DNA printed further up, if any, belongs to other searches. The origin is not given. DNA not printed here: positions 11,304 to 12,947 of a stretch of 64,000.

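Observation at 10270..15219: Protein O-mannosylation-type glycosylation cluster next to Pro/Thr-linker surface proteins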

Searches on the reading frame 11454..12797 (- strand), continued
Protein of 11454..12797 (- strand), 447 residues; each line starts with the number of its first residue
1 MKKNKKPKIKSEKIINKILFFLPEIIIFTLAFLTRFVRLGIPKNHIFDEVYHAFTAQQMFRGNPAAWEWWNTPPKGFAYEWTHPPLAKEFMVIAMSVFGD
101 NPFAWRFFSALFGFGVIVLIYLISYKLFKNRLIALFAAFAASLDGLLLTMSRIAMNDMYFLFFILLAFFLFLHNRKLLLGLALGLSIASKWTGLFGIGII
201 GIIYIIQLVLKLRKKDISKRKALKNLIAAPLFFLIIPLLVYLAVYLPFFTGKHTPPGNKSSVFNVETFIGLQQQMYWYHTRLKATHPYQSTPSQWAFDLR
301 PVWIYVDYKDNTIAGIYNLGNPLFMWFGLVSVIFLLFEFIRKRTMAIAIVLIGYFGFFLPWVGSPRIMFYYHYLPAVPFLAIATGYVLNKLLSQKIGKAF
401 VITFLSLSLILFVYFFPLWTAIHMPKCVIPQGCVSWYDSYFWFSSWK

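Call 19: search_protein_families(library=pfam, proteins=[L008:7649-11221:+, L017:7763-11779:+, L008:6462-7652:+, L008:11004-12158:+, L008:5582-6373:+, L017:5927-7579:+, L017:12183-13616:+], max_evalue=0.01)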
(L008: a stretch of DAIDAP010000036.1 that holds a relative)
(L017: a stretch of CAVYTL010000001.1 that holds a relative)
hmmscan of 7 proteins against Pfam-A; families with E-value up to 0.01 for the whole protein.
L008:7649-11221:+ (1190 aa): 4 families
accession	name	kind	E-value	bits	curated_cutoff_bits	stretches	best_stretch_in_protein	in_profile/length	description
PF02366.24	PMT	-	1.5e-14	54.6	22.7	1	784-944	78-234/245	Dolichyl-phosphate-mannose-protein mannosyltransferase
PF16192.10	PMT_4TMC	-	1.5e-10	41.4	32.4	1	962-1131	5-202/202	C-terminal four TMM region of protein-O-mannosyltransferase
PF13231.12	PMT_2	-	2.7e-07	31.4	26.1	1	785-901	18-131/160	Dolichyl-phosphate-mannose-protein mannosyltransferase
PF09594.16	GT87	-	3.7e-06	27.3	25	1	64-299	3-233/237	Glycosyltransferase family 87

L017:7763-11779:+ (1338 aa): 3 families
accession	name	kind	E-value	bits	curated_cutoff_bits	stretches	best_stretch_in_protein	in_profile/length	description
PF02366.24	PMT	-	1.8e-14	54.3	22.7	1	749-888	5-155/245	Dolichyl-phosphate-mannose-protein mannosyltransferase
PF13231.12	PMT_2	-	4e-14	53.6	26.1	2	790-894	2-99/160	Dolichyl-phosphate-mannose-protein mannosyltransferase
PF16192.10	PMT_4TMC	-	7.5e-14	52.1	32.4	1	1132-1320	2-199/202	C-terminal four TMM region of protein-O-mannosyltransferase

L008:6462-7652:+ (396 aa): 0 families

L008:11004-12158:+ (384 aa): 0 families

L008:5582-6373:+ (263 aa): 0 families

L017:5927-7579:+ (550 aa): 1 family
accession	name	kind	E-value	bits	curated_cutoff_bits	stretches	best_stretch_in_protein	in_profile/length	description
PF02401.23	LYTB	-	5.9e-84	281.9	24.5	1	272-542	1-266/267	LytB protein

L017:12183-13616:+ (477 aa): 1 family
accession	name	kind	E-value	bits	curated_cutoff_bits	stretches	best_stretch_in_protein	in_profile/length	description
PF03793.24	PASTA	-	1.2e-31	108.9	23.2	3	179-242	1-64/64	PASTA domain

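Call 36: find_encoding_contigs(protein=P0058, flank=8000, max_places=1)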
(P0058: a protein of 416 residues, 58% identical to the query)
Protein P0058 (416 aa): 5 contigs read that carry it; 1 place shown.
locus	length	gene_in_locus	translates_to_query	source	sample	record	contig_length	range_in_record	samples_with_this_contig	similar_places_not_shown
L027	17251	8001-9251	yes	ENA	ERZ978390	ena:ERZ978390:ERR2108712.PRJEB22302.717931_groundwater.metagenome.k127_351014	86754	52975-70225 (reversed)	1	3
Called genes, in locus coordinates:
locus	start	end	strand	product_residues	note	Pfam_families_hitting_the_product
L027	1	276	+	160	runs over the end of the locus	PF09055:Sod_Ni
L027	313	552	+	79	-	PF10502:Peptidase_S26 (faint)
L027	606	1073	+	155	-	PF08123:DOT1 (weak)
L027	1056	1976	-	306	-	PF02388:FemAB, PF13480:Acetyltransf_6, PF02388:FemAB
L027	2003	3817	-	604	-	PF00580:UvrD-helicase, PF13245:AAA_19, PF13604:AAA_30 (faint), PF13361:UvrD_C, PF13538:UvrD_C_2 (weak)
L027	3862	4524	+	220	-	PF00121:TIM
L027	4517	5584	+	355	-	PF03816:LytR_cpsA_psr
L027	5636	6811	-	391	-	-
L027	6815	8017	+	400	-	-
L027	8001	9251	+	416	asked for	PF02366:PMT, PF13231:PMT_2, PF16192:PMT_4TMC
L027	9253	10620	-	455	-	PF00041:fn3 (weak), PF16656:Pur_ac_phosph_N (weak), PF19077:Big_13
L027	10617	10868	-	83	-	-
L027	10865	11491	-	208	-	PF04350:PilO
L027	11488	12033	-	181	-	-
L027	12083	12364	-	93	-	PF01649:Ribosomal_S20p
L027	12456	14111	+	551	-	PF01554:MatE (weak), PF03023:MurJ, PF13440:Polysacc_synt_3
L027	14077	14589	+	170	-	PF01551:Peptidase_M23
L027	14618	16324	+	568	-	PF00009:GTP_EFTU, PF03144:GTP_EFTU_D2, PF14492:EFG_III (weak), PF00679:EFG_C, PF06421:LepA_C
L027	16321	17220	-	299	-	PF00963:Cohesin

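Call 37: find_encoding_contigs(protein=P0118, flank=8000, max_places=1)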
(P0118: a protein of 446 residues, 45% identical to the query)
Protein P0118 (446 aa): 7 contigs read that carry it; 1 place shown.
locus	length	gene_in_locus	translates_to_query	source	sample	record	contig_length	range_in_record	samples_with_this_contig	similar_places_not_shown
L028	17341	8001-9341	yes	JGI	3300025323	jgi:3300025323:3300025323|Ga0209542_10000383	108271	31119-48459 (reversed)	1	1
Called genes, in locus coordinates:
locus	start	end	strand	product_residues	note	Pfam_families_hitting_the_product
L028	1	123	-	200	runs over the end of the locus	PF00551:Formyl_trans_N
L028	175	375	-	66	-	-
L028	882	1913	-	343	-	PF01594:AI-2E_transport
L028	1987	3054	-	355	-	PF01745:IPT, PF01715:IPPT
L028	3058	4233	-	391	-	-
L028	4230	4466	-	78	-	-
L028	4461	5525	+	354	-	PF04188:Mannosyl_trans2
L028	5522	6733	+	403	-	-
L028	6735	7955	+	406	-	PF09594:GT87 (weak)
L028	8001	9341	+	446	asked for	PF13231:PMT_2, PF02366:PMT, PF16192:PMT_4TMC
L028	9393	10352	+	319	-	PF00535:Glycos_transf_2, PF10111:Glyco_tranf_2_2 (weak)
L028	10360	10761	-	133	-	PF01850:PIN (weak), PF13470:PIN_3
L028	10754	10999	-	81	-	-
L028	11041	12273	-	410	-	PF00919:UPF0004, PF04055:Radical_SAM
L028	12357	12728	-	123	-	PF01219:DAGK_prokar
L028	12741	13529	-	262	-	PF06182:ABC2_membrane_6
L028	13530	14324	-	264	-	PF06182:ABC2_membrane_6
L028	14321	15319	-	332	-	PF00005:ABC_tran, PF13304:AAA_21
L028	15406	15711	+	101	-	-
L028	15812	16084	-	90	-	PF00216:Bac_DNA_binding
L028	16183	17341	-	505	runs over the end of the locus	PF12072:RNase_Y_N, PF00013:KH_1 (faint), PF01966:HD, PF08668:HDOD (faint)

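Call 38: find_encoding_contigs(protein=P0119, flank=8000, max_places=1)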
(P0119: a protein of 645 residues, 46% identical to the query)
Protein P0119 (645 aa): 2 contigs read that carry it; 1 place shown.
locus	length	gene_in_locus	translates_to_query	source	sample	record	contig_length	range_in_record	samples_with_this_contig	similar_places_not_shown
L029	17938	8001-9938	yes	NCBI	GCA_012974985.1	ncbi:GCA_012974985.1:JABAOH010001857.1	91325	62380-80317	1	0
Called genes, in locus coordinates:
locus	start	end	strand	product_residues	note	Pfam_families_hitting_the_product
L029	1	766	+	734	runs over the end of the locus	-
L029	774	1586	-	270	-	PF13480:Acetyltransf_6 (weak), PF02388:FemAB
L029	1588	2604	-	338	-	PF02388:FemAB, PF13480:Acetyltransf_6, PF02388:FemAB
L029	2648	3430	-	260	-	-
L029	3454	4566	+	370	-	-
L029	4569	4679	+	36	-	-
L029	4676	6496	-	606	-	PF00580:UvrD-helicase, PF13245:AAA_19, PF13604:AAA_30 (faint), PF01443:Viral_helicase1 (faint), PF13361:UvrD_C, PF13538:UvrD_C_2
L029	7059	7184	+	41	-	-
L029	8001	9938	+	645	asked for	PF02366:PMT, PF13231:PMT_2, PF16192:PMT_4TMC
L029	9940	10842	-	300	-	-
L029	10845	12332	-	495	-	PF01683:EB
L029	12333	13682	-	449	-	PF00041:fn3 (weak), PF16656:Pur_ac_phosph_N, PF19077:Big_13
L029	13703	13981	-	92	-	-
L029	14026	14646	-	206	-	PF04350:PilO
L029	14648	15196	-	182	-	PF05137:PilN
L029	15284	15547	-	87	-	-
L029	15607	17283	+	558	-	PF01554:MatE (weak), PF03023:MurJ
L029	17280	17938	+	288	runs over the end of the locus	PF03193:RsgA_GTPase (faint), PF00009:GTP_EFTU (faint), PF02421:FeoB_N, PF00350:Dynamin_N (faint), PF01926:MMR_HSR1, PF08477:Roc (weak), PF16897:MMR_HSR1_Xtn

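Call 70: search_protein_families(library=ncbifam, proteins=[L028:9393-10352:+, L028:4461-5525:+, L028:5522-6733:+, L028:6735-7955:+, L028:3058-4233:-], max_evalue=0.001)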
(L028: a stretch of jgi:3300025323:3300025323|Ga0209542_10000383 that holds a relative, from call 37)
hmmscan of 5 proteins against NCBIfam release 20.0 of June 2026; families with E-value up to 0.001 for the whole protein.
L028:9393-10352:+ (319 aa): 14 families
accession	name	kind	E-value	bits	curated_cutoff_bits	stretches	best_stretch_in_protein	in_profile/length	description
NF047588.1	GlcsyltransPgfSStrep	equivalog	4.1e-84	282.4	500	1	11-309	3-305/308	glycosyltransferase PgfS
NF007986.1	PRK10714.1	equivalog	1.3e-45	155.7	529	1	10-310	7-312/316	undecaprenyl-phosphate 4-deoxy-4-formamido-L-arabinose transferase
TIGR03937.1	PgaC_IcaA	equivalog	2e-15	56.7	422.3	1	6-143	42-180/407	poly-beta-1,6-N-acetyl-D-glucosamine synthase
NF007482.0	PRK10073.1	equivalog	3.9e-12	45.8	423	1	6-109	3-104/334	glycosyltransferase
TIGR04283.1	glyco_like_mftF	equivalog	6.4e-10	39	182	1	11-115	1-97/221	TIGR04283 family arsenosugar biosynthesis glycosyltransferase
NF047683.1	TeichurnBiosyTuaG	equivalog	1.8e-08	34.4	400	1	7-103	4-99/252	teichuronic acid biosynthesis protein TuaG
NF045692.1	OglycostaseCruG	equivalog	1.1e-07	31.1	600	1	8-123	40-161/386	2'-O-glycosyltransferase CruG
NF041875.1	EPS_EpsD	equivalog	2.4e-07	30.5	370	1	11-120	1-109/325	exopolysaccharide biosynthesis glycosyltransferase EpsD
NF058614.1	PPMAGASynPpgS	equivalog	5.3e-07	29.3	370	1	13-130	4-117/226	polyprenyl-phospho-N-acetylgalactosaminyl synthase PpgS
NF050050.1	ProtGlycPglI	equivalog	9.6e-07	28.4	500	1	10-138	3-131/306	GalNAc(5)-diNAcBac-PP-undecaprenol beta-1,3-glucosyltransferase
NF041391.1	DPhHxTase_Halo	equivalog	1.4e-05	24.1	375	1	19-174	5-154/213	dolichyl-phosphate hexose transferase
TIGR04242.1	nodulat_NodC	equivalog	3.1e-05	23.1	550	1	10-113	49-154/395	chitooligosaccharide synthase NodC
NF010496.0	PRK13915.1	equivalog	4.6e-05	22.7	262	1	7-107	29-134/307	glucosyl-3-phosphoglycerate synthase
TIGR03111.1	glyc2_xrt_Gpos1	hypoth_equivalog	0.00038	19.4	363.95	1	6-148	46-188/439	TIGR03111 family XrtG-associated glycosyltransferase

L028:4461-5525:+ (354 aa): 1 family
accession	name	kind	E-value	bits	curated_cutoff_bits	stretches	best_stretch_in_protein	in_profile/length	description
NF046093.1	AZOBR_p60025_fam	subfamily_domain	0.0007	18.9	150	1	73-190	95-212/232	AZOBR_p60025 family cell surface glycopolymer formation protein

L028:5522-6733:+ (403 aa): 0 families

L028:6735-7955:+ (406 aa): 0 families

L028:3058-4233:- (391 aa): 0 families
